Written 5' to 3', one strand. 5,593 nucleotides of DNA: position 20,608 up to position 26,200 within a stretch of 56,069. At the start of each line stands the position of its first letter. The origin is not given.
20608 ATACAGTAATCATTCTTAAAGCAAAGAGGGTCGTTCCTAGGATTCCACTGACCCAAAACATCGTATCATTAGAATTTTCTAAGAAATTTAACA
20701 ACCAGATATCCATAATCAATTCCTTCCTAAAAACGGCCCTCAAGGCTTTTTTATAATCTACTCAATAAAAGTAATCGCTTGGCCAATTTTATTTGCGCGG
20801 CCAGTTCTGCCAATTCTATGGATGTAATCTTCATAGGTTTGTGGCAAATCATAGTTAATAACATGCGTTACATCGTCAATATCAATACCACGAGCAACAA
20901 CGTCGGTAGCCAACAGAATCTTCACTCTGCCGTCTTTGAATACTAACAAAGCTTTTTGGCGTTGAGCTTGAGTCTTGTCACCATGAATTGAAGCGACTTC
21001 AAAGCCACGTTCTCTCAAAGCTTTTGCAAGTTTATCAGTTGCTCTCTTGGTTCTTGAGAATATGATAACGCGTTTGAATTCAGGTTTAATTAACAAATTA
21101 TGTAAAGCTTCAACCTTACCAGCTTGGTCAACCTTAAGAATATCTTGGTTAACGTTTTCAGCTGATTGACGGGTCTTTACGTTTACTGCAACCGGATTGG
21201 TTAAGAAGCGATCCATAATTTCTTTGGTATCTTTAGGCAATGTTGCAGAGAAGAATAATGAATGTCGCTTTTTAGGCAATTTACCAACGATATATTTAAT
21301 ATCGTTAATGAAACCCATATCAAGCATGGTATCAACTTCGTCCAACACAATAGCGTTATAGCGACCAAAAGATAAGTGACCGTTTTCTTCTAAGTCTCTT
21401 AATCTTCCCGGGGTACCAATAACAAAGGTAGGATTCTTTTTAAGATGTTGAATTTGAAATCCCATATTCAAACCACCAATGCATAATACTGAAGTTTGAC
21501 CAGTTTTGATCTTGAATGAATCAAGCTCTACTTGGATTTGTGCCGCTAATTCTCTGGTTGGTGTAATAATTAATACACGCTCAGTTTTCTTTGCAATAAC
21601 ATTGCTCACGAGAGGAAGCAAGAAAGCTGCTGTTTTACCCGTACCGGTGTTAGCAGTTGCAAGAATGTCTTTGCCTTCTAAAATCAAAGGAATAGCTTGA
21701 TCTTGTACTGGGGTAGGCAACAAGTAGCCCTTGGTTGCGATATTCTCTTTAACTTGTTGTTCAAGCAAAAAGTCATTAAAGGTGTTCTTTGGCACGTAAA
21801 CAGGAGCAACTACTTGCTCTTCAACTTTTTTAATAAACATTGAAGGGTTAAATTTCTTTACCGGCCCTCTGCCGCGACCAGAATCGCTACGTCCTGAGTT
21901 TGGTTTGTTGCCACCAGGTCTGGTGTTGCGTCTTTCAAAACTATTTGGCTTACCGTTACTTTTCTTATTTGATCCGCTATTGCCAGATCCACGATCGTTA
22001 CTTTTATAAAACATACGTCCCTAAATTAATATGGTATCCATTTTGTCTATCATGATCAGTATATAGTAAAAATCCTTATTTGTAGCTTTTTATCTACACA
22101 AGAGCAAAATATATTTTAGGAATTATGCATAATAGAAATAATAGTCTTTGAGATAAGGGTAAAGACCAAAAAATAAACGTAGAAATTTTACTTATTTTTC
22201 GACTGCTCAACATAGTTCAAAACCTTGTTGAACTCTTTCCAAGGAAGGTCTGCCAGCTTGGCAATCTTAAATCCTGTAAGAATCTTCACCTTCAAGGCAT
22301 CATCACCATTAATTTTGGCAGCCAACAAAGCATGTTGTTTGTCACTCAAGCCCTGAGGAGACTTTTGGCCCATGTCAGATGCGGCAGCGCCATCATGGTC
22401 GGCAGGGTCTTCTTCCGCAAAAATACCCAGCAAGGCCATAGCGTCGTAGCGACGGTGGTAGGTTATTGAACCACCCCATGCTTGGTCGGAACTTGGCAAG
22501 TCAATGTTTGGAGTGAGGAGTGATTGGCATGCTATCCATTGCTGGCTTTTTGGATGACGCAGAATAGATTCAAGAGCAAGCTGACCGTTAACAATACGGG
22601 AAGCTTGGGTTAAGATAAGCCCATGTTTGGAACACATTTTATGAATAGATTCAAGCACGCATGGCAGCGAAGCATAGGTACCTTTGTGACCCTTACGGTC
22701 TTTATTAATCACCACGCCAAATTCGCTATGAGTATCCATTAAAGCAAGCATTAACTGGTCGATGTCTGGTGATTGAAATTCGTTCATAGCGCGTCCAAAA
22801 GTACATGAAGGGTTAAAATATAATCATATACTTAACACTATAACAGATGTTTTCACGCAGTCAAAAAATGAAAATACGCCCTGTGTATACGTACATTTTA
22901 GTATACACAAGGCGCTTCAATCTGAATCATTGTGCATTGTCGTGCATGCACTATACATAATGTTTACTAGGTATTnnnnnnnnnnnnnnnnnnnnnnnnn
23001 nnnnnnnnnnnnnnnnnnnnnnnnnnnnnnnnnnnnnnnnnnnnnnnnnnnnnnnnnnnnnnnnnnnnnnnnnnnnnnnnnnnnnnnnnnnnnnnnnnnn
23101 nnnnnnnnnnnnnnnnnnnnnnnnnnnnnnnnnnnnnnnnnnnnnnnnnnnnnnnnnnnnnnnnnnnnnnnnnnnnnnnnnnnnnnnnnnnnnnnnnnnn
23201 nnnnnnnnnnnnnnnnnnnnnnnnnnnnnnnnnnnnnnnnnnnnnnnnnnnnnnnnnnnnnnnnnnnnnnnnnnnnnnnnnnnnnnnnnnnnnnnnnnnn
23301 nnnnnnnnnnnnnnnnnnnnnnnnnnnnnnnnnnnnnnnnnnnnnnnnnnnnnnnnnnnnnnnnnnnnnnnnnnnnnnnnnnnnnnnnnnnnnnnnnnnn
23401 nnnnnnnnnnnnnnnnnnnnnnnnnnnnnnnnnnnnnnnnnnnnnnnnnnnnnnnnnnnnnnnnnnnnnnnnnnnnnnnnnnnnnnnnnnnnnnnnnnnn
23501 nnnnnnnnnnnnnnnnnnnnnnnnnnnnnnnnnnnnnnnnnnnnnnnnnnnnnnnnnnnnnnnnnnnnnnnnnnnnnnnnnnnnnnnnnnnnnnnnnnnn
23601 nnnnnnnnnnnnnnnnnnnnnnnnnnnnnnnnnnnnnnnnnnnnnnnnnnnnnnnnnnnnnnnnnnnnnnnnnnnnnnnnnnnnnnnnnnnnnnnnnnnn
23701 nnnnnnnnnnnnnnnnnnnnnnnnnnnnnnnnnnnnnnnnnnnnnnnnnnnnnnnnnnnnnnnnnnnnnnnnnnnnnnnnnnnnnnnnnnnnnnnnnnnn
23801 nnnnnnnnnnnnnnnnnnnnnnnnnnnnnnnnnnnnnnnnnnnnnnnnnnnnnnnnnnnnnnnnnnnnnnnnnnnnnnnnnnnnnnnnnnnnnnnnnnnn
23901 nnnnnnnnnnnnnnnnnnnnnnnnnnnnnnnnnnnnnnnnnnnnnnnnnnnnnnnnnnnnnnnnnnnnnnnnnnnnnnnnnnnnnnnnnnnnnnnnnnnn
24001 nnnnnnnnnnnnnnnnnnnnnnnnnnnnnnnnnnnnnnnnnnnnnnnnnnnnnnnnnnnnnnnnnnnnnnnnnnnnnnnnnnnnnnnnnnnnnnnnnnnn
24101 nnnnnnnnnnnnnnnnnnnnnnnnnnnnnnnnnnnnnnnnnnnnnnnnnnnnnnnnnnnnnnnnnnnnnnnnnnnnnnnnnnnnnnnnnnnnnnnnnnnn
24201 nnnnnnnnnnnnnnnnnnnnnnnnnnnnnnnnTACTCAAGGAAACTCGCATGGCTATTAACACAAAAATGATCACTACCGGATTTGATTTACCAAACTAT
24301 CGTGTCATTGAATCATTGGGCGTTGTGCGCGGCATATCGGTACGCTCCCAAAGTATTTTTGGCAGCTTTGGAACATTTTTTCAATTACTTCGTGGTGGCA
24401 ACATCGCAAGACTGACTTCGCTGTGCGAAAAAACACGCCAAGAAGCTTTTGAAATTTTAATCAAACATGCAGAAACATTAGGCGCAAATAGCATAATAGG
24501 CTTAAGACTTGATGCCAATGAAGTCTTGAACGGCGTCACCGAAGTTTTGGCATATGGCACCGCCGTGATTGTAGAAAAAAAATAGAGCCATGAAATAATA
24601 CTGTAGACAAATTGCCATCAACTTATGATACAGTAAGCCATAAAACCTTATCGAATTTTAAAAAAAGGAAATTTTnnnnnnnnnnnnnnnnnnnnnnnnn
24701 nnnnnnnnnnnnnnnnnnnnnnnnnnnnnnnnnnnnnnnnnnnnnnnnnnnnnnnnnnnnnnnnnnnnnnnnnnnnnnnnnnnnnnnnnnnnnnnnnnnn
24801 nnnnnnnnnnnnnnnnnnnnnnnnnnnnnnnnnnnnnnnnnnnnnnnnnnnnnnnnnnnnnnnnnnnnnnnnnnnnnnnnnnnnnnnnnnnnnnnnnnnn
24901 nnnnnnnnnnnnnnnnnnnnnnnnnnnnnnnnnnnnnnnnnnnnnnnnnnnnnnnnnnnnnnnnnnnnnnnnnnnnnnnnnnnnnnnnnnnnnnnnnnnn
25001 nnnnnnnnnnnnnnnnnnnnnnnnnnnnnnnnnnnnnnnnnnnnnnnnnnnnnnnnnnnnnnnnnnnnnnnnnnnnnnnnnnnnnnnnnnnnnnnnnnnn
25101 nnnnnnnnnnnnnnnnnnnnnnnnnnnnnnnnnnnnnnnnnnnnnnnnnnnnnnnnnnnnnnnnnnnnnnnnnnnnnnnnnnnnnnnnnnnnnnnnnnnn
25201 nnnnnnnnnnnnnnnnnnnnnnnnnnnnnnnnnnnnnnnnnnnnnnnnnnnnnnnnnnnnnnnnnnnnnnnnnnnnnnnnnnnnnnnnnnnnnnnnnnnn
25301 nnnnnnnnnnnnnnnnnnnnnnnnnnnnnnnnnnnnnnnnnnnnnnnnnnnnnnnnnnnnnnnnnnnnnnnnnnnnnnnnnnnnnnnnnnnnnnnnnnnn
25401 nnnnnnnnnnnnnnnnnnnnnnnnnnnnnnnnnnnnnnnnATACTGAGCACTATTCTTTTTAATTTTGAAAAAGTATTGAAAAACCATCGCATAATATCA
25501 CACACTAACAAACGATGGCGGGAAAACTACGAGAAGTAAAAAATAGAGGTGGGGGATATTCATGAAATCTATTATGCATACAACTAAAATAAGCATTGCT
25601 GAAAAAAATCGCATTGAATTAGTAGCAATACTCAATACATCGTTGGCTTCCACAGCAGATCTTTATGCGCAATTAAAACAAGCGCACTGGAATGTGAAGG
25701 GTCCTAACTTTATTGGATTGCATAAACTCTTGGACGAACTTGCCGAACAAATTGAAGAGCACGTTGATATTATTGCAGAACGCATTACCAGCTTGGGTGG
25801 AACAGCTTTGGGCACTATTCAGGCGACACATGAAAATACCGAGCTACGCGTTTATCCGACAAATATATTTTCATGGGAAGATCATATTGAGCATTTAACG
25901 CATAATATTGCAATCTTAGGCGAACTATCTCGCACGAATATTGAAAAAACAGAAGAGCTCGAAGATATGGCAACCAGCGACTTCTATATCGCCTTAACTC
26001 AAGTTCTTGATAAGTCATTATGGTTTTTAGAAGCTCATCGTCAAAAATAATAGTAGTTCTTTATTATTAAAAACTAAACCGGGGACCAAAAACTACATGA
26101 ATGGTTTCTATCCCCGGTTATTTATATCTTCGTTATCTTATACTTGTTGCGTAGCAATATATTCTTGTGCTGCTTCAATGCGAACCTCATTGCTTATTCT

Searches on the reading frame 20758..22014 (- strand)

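Call 12: search_protein_families(library=pfam, proteins=[window:20758-22014:-], max_evalue=0.001)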
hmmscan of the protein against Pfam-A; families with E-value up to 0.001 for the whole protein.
window:20758-22014:- (418 aa): 7 families
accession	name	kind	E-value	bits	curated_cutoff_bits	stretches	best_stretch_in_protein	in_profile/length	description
PF00270.35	DEAD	-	2.1e-45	154.9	26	1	101-265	1-166/167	DEAD/DEAH box helicase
PF00271.37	Helicase_C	-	4.4e-35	120.7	23.5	1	300-408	2-110/110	Helicase conserved C-terminal domain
PF04851.21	ResIII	-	4.3e-08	33.7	22.5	1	102-259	6-162/164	Type III restriction enzyme, res subunit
PF13245.12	AAA_19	-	1.4e-05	25.7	25.1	0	104-233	1-104/134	AAA domain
PF02602.20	HEM4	-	0.00011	21.9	27.5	1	275-369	75-174/231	Uroporphyrinogen-III synthase HemD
PF13604.12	AAA_30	-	0.00054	20.2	27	0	103-165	5-67/191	AAA domain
PF20956.2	DUF4931_C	-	0.00065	20.1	28.6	0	210-290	26-109/119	Domain of unknown function (DUF4931) C-terminal domain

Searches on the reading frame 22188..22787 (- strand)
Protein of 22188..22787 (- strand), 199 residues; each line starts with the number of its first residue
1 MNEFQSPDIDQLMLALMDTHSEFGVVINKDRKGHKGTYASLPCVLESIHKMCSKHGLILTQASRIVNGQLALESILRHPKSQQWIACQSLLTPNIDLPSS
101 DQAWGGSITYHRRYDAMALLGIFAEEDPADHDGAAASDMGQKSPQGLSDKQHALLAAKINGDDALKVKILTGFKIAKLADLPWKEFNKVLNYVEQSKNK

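Call 12: search_protein_families(library=pfam, proteins=[window:22188-22787:-], max_evalue=0.001)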
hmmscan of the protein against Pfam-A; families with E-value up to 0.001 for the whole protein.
window:22188-22787:- (199 aa): 1 family
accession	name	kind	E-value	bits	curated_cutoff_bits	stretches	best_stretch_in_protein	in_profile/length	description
PF04404.17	ERF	-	6.4e-13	49.4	25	1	28-153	16-146/153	ERF superfamily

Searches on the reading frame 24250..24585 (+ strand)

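Call 12: search_protein_families(library=pfam, proteins=[window:24250-24585:+], max_evalue=0.001)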
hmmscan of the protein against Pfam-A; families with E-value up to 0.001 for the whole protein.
window:24250-24585:+ (111 aa): 2 families
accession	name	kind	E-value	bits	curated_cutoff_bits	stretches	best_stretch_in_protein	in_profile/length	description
PF01906.23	YbjQ_1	-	8.6e-26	91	23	1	7-108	2-103/103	Putative heavy-metal-binding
PF23025.1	YbjQ_2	-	0.00086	20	29.1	0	64-108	59-101/103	C2 domain-containing protein 5, YbjQ-like domain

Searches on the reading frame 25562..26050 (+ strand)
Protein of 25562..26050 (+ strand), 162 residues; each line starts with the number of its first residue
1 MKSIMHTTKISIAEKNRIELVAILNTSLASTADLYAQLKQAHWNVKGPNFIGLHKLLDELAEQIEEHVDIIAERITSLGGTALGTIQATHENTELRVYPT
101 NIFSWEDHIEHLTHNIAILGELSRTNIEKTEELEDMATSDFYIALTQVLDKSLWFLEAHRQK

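Call 12: search_protein_families(library=pfam, proteins=[window:25562-26050:+], max_evalue=0.001)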
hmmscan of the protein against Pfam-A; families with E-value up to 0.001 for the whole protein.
window:25562-26050:+ (162 aa): 1 family
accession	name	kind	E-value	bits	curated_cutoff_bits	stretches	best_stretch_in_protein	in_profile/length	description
PF00210.30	Ferritin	-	7.5e-26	91.2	24.5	1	22-161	2-137/142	Ferritin-like domain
